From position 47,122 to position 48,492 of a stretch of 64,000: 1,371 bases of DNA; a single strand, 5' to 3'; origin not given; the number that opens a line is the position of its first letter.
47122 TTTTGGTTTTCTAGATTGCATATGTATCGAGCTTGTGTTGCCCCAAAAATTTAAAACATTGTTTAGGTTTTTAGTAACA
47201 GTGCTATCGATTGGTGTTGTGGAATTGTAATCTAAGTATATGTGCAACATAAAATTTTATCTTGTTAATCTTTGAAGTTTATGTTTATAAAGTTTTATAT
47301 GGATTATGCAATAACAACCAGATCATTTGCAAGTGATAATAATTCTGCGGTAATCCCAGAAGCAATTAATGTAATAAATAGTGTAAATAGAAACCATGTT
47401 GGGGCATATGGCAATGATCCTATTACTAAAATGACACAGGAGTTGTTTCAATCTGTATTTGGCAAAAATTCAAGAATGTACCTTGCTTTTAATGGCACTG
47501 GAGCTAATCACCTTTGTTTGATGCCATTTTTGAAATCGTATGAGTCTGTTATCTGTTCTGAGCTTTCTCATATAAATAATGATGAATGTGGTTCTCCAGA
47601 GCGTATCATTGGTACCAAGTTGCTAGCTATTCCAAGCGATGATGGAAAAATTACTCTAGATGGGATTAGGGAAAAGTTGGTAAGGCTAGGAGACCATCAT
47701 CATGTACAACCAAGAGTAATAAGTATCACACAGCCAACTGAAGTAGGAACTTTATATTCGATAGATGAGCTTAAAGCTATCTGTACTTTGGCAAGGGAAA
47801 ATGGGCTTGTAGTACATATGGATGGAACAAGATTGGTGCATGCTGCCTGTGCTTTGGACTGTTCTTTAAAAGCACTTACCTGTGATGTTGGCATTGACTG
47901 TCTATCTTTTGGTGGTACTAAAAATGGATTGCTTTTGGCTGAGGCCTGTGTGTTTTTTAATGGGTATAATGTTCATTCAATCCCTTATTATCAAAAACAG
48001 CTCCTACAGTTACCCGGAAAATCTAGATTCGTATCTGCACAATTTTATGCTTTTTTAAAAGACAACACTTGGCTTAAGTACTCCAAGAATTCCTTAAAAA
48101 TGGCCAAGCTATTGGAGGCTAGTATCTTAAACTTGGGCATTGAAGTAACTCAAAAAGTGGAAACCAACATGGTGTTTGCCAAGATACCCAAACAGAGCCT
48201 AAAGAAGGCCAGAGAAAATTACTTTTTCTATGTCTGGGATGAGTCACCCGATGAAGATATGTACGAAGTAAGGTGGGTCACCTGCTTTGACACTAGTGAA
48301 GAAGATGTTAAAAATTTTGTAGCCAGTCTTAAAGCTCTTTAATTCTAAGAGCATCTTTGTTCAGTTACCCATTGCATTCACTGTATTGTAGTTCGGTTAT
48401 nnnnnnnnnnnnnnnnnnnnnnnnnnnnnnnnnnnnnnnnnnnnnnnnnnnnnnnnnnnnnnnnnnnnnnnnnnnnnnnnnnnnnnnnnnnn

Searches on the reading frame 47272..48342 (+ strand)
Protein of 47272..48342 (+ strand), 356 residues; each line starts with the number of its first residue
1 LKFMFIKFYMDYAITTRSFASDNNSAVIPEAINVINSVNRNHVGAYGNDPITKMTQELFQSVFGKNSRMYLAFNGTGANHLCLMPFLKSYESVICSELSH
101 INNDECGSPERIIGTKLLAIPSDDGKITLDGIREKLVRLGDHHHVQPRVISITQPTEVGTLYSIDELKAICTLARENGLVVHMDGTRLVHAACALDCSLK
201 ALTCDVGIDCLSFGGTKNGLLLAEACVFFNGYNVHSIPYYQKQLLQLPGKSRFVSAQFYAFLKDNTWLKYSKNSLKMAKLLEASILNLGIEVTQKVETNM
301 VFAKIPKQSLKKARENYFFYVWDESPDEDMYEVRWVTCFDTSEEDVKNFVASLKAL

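Call 66: search_protein_families(library=pfam, proteins=[window:47272-48342:+], max_evalue=0.000001)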
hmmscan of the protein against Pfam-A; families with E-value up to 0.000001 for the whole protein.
window:47272-48342:+ (356 aa): 1 family
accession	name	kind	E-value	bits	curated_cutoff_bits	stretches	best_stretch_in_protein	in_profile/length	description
PF01212.27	Beta_elim_lyase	-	9.6e-41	140.4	27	1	19-305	2-285/288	Beta-eliminating lyase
